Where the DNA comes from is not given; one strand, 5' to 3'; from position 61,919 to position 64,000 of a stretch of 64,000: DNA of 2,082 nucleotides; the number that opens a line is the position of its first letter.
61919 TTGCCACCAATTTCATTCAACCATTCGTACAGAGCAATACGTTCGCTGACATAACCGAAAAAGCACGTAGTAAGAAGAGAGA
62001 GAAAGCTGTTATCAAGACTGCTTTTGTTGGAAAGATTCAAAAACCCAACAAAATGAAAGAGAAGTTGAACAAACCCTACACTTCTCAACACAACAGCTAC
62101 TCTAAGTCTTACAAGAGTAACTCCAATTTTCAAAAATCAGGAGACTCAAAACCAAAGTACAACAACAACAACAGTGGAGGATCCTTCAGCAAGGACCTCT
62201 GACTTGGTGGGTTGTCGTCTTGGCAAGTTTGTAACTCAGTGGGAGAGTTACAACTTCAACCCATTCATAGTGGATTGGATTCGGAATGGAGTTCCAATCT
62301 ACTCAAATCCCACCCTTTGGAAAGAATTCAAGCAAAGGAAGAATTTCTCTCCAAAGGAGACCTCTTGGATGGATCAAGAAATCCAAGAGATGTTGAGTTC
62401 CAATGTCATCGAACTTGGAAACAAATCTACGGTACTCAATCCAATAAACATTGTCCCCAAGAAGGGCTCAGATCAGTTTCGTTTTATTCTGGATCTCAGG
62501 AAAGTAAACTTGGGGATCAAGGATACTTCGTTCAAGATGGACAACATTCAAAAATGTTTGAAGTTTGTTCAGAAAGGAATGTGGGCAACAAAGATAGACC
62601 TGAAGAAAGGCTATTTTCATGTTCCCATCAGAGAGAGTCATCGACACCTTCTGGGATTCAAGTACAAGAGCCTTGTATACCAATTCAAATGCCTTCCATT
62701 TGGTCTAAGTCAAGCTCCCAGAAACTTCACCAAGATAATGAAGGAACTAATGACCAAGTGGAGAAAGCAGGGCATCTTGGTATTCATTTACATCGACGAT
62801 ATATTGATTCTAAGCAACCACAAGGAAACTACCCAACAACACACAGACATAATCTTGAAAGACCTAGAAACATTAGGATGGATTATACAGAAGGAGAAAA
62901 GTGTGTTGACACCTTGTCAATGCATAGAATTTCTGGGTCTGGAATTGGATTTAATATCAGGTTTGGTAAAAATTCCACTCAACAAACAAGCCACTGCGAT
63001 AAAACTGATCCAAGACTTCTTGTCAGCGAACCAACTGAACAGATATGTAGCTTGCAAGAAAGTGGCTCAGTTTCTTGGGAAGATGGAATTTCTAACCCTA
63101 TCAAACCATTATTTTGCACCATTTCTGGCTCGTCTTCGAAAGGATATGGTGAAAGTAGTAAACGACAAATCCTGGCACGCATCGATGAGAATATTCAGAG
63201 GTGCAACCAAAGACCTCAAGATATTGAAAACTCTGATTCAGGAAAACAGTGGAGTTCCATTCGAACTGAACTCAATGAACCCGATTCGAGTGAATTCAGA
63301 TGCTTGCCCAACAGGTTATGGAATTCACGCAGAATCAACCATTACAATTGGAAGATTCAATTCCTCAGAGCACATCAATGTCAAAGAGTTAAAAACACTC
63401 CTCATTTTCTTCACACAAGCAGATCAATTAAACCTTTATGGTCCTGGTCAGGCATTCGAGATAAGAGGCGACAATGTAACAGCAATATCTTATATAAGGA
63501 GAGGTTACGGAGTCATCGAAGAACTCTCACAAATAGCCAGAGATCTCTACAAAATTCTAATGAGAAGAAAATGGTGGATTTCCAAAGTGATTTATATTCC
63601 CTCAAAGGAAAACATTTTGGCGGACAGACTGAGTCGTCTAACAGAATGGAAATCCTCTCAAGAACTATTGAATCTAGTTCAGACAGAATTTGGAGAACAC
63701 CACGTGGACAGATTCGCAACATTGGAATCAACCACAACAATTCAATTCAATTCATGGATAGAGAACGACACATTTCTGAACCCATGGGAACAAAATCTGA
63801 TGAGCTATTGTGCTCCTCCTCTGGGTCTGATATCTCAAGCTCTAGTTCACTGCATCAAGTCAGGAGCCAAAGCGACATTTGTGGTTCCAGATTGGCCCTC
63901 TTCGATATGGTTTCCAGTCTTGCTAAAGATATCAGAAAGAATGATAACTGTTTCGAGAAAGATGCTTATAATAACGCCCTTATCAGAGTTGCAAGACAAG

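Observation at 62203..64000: Second 600-codon stop-free reading frame co-extensive with the retroelement RT/RNase H ORF, contiguous with gag after a single TGA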

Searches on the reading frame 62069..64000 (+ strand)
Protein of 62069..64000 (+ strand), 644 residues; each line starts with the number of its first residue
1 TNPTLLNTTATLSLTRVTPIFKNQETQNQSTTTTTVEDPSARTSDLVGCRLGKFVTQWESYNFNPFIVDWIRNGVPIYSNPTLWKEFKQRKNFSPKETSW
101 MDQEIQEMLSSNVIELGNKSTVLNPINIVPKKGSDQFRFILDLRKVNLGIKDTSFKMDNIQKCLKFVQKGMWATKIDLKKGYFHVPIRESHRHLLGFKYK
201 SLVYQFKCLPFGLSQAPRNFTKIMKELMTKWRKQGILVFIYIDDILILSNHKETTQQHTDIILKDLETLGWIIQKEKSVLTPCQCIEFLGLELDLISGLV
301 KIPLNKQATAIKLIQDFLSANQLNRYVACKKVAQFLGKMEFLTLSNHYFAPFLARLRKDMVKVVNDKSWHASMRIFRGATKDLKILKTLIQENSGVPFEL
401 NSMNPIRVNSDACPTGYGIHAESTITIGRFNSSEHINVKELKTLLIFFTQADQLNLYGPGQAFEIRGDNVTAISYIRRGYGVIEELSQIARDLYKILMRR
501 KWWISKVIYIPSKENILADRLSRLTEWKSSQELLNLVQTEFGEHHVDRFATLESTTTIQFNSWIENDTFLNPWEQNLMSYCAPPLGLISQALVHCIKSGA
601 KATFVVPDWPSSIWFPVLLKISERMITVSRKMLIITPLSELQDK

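Call 5: search_protein_families(library=pfam, proteins=[window:62203-63999:+, window:62069-64000:+], max_evalue=1)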
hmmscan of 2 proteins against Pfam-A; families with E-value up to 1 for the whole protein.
window:62203-63999:+ (599 aa): 0 families

window:62069-64000:+ (644 aa): 3 families
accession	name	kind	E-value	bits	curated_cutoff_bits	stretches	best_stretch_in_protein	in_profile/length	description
PF00078.32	RVT_1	-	7.1e-26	91.6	29.6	1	129-293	1-205/205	Reverse transcriptase (RNA-dependent DNA polymerase)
PF05869.16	Dam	-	0.00019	21.6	28.1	1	526-627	11-115/169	DNA N-6-adenine-methyltransferase (Dam)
PF16173.10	DUF4874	-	0.094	12.8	30.1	1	222-290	53-119/159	Domain of unknown function (DUF4874)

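Call 7: find_homologous_proteins(query=window:62069-64000:+, max_evalue=1e-10)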
Query window:62069-64000:+ (644 aa): 99 proteins with E <= 1e-10 among 7332 candidates.
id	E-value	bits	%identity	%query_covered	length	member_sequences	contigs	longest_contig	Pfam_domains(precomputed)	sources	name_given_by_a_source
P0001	6.8e-234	796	57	95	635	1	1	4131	PF00078.33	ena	-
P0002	5.2e-212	724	55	93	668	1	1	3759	PF00078.33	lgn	-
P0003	3.4e-207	708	56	90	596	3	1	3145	PF00078.33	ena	-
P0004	1.2e-203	696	52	94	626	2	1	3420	PF00078.33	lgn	-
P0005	2.6e-86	309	49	49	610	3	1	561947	PF00078.33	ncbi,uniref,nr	ncbi:hypothetical protein FDP41_013244 [Naegleria fowleri]|uniref:Reverse transcriptase domain-conta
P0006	2.2e-67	246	30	91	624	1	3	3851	PF12237.14,PF00078.33,PF05869.17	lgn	-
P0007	6.3e-65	238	31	89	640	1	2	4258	PF00078.33,PF05869.17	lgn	-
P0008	4.4e-62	229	30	90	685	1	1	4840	PF00078.33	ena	-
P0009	5.5e-59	218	28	97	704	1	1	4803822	PF00078.33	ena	-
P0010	1.0e-58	217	29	91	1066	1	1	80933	PF00078.33,PF05869.17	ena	-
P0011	1.2e-58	217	29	89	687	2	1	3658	PF00078.33,PF05869.17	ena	-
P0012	6.7e-58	215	28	89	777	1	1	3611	PF00078.33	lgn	-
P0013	9.9e-58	214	29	90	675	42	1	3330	PF00078.33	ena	-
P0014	2.7e-57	213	29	90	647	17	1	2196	PF00078.33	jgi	-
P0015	9.9e-57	211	31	81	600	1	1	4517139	PF00078.33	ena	-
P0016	1.9e-56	210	29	84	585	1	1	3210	PF00078.33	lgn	-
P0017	2.3e-56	210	27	92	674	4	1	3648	PF00078.33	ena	-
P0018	2.5e-56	209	29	83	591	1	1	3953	PF00078.33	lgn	-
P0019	3.6e-55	206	29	81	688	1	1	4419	PF00078.33,PF05869.17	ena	-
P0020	3.8e-55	206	31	80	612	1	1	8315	PF00078.33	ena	-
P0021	1.0e-54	204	28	89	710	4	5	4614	PF00078.33,PF17917.8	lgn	-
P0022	1.6e-53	200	29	82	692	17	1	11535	PF00078.33,PF05869.17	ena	-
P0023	1.9e-53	200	29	80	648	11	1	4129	PF00078.33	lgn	-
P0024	8.8e-53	198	28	86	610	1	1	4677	PF00078.33,PF05869.17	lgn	-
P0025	2.2e-52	196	32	73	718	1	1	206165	PF00078.33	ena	-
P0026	3.1e-52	196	30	96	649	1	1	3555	PF12237.14,PF00078.33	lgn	-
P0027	8.6e-52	195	28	83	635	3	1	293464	PF00078.33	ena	-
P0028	2.6e-51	193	30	82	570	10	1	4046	PF00078.33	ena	-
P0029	4.3e-51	192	29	81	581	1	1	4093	PF00078.33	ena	-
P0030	4.3e-51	192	31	78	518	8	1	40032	PF00078.33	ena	-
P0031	7.2e-51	191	29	86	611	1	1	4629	PF00078.33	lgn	-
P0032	1.1e-50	191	28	88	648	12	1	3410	PF00078.33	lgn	-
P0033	1.4e-50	191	28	86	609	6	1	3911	PF00078.33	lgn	-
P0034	1.7e-50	190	29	79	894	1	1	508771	PF00078.33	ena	-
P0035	5.1e-50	189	28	82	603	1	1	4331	PF00078.33,PF17917.8,PF05869.17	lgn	-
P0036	7.1e-50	188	30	75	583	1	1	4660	PF00078.33,PF05869.17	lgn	-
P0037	1.5e-49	187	30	80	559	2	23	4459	PF00078.33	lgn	-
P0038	1.7e-49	187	29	93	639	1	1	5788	PF00078.33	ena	-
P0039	1.8e-49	187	28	80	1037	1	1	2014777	PF00078.33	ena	-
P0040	2.1e-49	187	29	85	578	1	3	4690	PF00078.33,PF05869.17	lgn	-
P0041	4.3e-49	186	30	79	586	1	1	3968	PF00078.33,PF05869.17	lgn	-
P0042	5.2e-49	185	30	89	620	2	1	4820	PF00078.33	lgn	-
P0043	6.7e-49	185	28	90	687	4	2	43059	PF00078.33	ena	-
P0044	7.2e-49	185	30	77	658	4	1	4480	PF00078.33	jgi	-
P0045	8.4e-49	185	30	75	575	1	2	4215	PF00078.33,PF05869.17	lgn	-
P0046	2.2e-48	183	28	90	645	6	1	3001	PF00078.33,PF05869.17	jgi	jgi:hypothetical protein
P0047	2.6e-48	183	30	72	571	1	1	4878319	PF00078.33,PF05869.17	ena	-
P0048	3.6e-48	183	35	49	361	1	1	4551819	PF00078.33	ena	-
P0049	5.4e-48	182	31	75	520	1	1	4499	PF00078.33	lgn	-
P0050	1.6e-47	180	27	90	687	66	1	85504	PF00078.33,PF17917.8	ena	-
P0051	1.8e-47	180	26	93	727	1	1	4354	PF00078.33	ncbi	-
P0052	8.1e-45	171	30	75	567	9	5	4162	PF00078.33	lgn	-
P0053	3.7e-44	169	29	72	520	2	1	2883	PF00078.33,PF05869.17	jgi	-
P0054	5.7e-44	169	27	83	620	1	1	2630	PF00078.33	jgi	-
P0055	9.8e-44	168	32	64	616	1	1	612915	PF00078.33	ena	-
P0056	1.0e-43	168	30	69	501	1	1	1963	PF00078.33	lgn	-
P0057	1.8e-43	167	26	92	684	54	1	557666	PF00078.33,PF05869.17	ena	-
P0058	3.1e-43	166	27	81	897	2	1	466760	PF00078.33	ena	-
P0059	1.1e-42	164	27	87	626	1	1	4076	PF00078.33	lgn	-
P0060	2.2e-42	163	28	75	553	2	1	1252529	PF00078.33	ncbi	-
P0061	3.7e-42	163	25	96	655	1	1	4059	PF00078.33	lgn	-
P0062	7.1e-42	162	27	91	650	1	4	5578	PF00078.33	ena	-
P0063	4.3e-41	159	31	68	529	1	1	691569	PF00078.33,PF05869.17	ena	-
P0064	7.0e-41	158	26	89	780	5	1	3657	PF00078.33,PF05869.17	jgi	jgi:hypothetical protein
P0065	8.7e-41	158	32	62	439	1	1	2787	PF00078.33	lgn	-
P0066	9.0e-40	155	27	70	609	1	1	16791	PF00078.33,PF05869.17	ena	-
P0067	2.9e-39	153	28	61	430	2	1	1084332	PF00078.33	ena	-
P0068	6.6e-39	152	26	80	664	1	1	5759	PF00078.33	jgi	jgi:hypothetical protein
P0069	8.9e-39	152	36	41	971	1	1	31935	PF00078.33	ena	-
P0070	9.9e-39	151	33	47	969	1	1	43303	PF00078.33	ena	-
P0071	1.0e-38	151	27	80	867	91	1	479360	PF00078.33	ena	-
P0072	1.2e-38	151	32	55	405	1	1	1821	PF00078.33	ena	-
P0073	2.6e-38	150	32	56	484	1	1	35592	PF00078.33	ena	-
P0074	7.9e-38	148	30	64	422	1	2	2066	PF00078.33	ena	-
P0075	1.6e-37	147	31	54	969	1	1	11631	PF00078.33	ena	-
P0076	6.3e-37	145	29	69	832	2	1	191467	PF00078.33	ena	-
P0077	3.4e-36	143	30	54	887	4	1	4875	PF00078.33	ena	-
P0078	1.3e-35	141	37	37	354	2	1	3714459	PF00078.33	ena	-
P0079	1.4e-35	141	27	63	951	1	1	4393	PF00078.33,PF00589.28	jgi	-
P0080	3.0e-35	140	33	39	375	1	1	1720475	PF00078.33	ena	-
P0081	3.7e-35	140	27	89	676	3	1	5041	PF00078.33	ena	-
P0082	2.1e-34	137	34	41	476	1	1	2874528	PF00078.33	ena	-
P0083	2.2e-34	137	27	89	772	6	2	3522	PF00078.33,PF17919.8,PF17917.8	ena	-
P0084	7.8e-25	105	25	62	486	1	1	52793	PF00078.33,PF05869.17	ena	-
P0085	6.7e-19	86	31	33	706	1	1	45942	PF00078.33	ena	-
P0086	7.6e-19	86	36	23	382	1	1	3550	PF00078.33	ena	-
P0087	5.8e-18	83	33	29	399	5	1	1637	PF00078.33,PF17919.8,PF17917.8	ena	-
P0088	3.7e-15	74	28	46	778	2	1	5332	PF00665.33,PF00078.33,PF17919.8,PF17917.8,PF17921.8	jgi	jgi:transposase InsO family protein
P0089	3.8e-15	73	33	26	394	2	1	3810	PF00078.33,PF17919.8,PF17917.8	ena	-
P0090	2.4e-13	68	29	32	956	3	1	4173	PF00665.33,PF00078.33,PF17919.8,PF17917.8,PF17921.8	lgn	-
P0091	5.9e-13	66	29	30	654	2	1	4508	PF13650.12,PF00078.33,PF17919.8,PF17917.8,PF09668.17,PF13975.12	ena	-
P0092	7.0e-13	66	31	26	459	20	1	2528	PF00078.33,PF17919.8,PF17917.8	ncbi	-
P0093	7.2e-13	66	26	51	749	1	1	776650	PF00078.33,PF17919.8,PF17917.8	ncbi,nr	ncbi:retrovirus-related Pol polyprotein from transposon 17.6 [Trichonephila clavipes]|nr:retrovirus-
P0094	1.8e-12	65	26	30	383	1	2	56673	PF00078.33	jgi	jgi:hypothetical protein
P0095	2.5e-12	64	23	69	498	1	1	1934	PF00078.33,PF17919.8,PF17917.8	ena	-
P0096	3.1e-12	64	25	67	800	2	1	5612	PF00078.33,PF17919.8,PF17917.8,PF17921.8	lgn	-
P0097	4.7e-11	60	23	62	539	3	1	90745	PF00078.33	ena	-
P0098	7.3e-11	59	25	45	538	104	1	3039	PF00078.33,PF17919.8,PF17917.8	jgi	-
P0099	8.3e-11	59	28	31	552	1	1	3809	PF00078.33,PF17919.8,PF17917.8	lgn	-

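Call 9: find_encoding_contigs(protein=P0001, flank=10000, max_places=4)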
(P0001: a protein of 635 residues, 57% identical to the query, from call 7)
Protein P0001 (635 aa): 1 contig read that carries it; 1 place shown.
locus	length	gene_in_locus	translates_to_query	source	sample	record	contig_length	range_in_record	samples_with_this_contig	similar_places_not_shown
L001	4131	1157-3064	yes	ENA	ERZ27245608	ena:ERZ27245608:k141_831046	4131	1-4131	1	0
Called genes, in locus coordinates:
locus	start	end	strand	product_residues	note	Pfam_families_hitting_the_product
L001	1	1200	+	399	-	?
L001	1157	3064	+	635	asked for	PF00078:RVT_1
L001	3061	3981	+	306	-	PF00589:Phage_integrase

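Call 10: find_encoding_contigs(protein=P0002, flank=10000, max_places=4)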
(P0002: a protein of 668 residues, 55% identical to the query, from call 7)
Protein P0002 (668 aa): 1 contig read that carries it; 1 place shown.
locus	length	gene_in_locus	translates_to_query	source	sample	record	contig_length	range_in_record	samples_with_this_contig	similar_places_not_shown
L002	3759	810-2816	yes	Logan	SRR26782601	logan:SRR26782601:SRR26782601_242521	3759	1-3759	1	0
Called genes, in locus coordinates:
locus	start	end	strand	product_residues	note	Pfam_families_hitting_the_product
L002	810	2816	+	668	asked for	PF00078:RVT_1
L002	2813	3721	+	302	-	PF00589:Phage_integrase (weak)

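Call 18: find_encoding_contigs(protein=P0003, flank=10000, max_places=3)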
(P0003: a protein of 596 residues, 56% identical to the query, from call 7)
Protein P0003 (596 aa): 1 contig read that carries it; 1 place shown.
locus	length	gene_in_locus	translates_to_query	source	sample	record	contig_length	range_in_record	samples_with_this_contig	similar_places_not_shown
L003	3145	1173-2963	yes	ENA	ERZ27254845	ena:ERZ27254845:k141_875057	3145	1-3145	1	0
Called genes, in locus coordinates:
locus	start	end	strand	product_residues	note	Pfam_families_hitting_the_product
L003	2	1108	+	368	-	?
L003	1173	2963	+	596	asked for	PF00078:RVT_1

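Call 19: find_encoding_contigs(protein=P0004, flank=10000, max_places=3)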
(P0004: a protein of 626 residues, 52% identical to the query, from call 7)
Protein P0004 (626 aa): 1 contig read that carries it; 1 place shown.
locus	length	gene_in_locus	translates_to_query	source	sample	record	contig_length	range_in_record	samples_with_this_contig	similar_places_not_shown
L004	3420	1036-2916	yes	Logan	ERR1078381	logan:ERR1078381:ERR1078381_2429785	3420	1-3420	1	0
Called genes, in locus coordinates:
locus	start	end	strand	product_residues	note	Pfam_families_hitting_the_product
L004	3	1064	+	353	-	?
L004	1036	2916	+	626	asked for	PF00078:RVT_1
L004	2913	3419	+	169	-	?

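Call 20: find_encoding_contigs(protein=P0005, flank=6000, max_places=3)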
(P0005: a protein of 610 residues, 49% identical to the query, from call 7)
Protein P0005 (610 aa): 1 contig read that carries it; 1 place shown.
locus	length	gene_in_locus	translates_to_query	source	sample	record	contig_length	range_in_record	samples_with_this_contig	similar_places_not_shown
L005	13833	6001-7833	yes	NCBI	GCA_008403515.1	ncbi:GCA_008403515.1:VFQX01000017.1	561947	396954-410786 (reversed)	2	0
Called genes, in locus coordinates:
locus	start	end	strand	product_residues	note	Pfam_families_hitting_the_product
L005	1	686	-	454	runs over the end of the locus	PF16212:PhoLip_ATPase_C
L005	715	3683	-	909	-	PF16209:PhoLip_ATPase_N, PF00122:E1-E2_ATPase (weak), PF13246:Cation_ATPase (faint)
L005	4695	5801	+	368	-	-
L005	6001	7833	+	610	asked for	PF00078:RVT_1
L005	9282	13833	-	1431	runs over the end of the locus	-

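Call 33: find_encoding_contigs(protein=P0008, flank=10000, max_places=2)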
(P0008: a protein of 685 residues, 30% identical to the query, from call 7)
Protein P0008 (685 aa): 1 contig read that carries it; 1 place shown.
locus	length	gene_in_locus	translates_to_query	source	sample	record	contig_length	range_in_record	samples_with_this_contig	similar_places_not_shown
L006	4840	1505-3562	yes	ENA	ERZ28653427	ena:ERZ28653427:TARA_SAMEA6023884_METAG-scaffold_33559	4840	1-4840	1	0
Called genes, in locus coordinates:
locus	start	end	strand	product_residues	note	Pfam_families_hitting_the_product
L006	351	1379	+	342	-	-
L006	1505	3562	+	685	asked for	PF00078:RVT_1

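Call 34: find_encoding_contigs(protein=P0007, flank=10000, max_places=2)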
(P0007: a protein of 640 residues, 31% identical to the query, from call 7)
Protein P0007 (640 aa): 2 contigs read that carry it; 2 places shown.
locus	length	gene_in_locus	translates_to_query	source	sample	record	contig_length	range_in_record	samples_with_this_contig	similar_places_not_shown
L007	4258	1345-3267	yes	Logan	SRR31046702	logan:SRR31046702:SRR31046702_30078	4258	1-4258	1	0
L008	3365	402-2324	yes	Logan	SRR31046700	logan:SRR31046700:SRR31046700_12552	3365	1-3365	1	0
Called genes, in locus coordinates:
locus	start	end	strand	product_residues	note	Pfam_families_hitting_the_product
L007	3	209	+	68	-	?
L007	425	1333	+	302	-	-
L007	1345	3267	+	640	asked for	PF00078:RVT_1, PF05869:Dam (weak)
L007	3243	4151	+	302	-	PF00589:Phage_integrase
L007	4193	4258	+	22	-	?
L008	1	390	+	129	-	?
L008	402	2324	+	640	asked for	PF00078:RVT_1, PF05869:Dam (weak)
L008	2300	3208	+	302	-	PF00589:Phage_integrase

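Call 35: find_encoding_contigs(protein=P0042, flank=10000, max_places=2)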
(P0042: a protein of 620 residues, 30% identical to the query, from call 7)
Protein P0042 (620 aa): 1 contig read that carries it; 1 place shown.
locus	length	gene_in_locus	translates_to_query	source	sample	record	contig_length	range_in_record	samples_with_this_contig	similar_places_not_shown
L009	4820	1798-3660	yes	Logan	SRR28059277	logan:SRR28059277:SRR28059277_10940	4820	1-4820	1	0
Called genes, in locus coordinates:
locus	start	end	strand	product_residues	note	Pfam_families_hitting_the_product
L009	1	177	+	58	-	?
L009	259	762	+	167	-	-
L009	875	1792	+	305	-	-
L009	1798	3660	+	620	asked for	PF00078:RVT_1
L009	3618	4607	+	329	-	PF00589:Phage_integrase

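Call 48: find_related_loci(query=A1, collection=metagenome_contigs, flank=5000)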
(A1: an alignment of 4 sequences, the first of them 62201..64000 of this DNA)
Query A1 (600 aa) in metagenome_contigs; peptide patterns used: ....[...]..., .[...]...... (x = any residue, [..] = any of these).
326 stretches matched a pattern; 1 encode a relative of the query (tblastn E <= 1e-3); 1 distinct loci.
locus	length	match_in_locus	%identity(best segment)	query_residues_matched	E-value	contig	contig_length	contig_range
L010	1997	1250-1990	58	1-247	3e-99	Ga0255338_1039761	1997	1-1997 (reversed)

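Call 52: search_protein_representatives(protein=window:62203-63999:+)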
Query: 599 residues. Proteins with E-value up to 0.001 (for the whole library): 29; up to 1e-10: 7; up to 1e-30: 2. The best 29 are listed.
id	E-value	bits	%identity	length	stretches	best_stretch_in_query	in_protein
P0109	1.1e-109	384.5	60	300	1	13-312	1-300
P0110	3.1e-34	135.3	26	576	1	23-560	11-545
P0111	1.4e-21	93.5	29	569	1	231-593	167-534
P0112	2.0e-13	66.6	36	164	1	66-215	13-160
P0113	4.8e-13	65.3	29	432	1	358-599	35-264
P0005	3.7e-11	59.1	32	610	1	389-596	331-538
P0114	3.8e-11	59.1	46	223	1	518-597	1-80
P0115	7.9e-10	54.7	51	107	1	528-599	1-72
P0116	1.3e-08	50.7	36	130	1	24-136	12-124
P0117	8.7e-08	48.0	34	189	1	107-201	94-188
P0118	1.7e-07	47.0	27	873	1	83-262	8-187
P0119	3.0e-07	46.2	31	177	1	119-234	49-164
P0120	1.5e-05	40.6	25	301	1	53-258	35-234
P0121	1.7e-05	40.4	29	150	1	96-223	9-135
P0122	1.8e-05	40.4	29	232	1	67-234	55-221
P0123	2.1e-05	40.1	37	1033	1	116-208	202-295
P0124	3.3e-05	39.4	26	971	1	105-233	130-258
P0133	4.1e-04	35.9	23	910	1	82-256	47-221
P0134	7.6e-04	35.0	28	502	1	51-207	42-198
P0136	9.9e-04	34.6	29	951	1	109-226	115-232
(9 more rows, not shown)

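Call 53: search_protein_families(library=pfam, proteins=[P0109, P0110, P0111, P0118, P0123, P0124, P0133, P0136, P0113, P0134], max_evalue=0.01)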
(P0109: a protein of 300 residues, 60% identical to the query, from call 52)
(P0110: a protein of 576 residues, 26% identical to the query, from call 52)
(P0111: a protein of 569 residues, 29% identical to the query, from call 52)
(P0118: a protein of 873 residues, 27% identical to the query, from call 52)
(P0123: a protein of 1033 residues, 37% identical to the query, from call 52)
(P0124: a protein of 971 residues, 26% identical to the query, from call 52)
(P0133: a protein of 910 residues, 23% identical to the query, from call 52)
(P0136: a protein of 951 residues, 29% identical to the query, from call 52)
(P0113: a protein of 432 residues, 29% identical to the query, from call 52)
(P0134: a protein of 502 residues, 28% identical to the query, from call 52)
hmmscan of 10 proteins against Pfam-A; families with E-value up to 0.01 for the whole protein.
P0109 (300 aa): 0 families

P0110 (576 aa): 0 families

P0111 (569 aa): 1 family
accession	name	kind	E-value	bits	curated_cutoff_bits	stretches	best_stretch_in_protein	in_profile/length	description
PF00078.32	RVT_1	-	1.9e-21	77.1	29.6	1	22-171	1-190/205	Reverse transcriptase (RNA-dependent DNA polymerase)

P0118 (873 aa): 1 family
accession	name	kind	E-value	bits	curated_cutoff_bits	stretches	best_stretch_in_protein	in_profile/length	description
PF00589.27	Phage_integrase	-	5.6e-11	42.9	27.1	1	702-852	22-160/172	Phage integrase family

P0123 (1033 aa): 1 family
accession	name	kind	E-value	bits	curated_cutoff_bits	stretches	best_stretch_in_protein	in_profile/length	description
PF00589.27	Phage_integrase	-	0.00025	21.3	27.1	1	924-1018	73-169/172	Phage integrase family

P0124 (971 aa): 1 family
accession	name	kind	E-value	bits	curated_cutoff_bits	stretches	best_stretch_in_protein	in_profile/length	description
PF00589.27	Phage_integrase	-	5.3e-06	26.8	27.1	1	785-952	21-168/172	Phage integrase family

P0133 (910 aa): 2 families
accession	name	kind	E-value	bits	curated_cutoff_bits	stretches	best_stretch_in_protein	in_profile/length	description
PF00589.27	Phage_integrase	-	1.4e-05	25.4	27.1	1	716-881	24-166/172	Phage integrase family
PF02899.23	Phage_int_SAM_1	-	0.0019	18.8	22.3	0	598-655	16-72/83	Phage integrase, N-terminal SAM-like domain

P0136 (951 aa): 1 family
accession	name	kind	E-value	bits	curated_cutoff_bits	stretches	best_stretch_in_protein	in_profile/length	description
PF00589.27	Phage_integrase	-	0.0095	16.2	27.1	0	772-941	25-166/172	Phage integrase family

P0113 (432 aa): 0 families

P0134 (502 aa): 0 families

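Call 55: find_encoding_contigs(protein=P0109, flank=10000, max_places=4)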
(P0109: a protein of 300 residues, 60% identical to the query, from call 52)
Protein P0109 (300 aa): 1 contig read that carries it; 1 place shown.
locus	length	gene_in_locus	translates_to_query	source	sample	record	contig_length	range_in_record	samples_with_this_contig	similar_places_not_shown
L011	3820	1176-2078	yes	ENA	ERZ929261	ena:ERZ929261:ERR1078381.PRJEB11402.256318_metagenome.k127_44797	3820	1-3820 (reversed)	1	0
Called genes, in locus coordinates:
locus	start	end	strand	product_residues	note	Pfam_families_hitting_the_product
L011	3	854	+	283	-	?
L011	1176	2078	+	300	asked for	-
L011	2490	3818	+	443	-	?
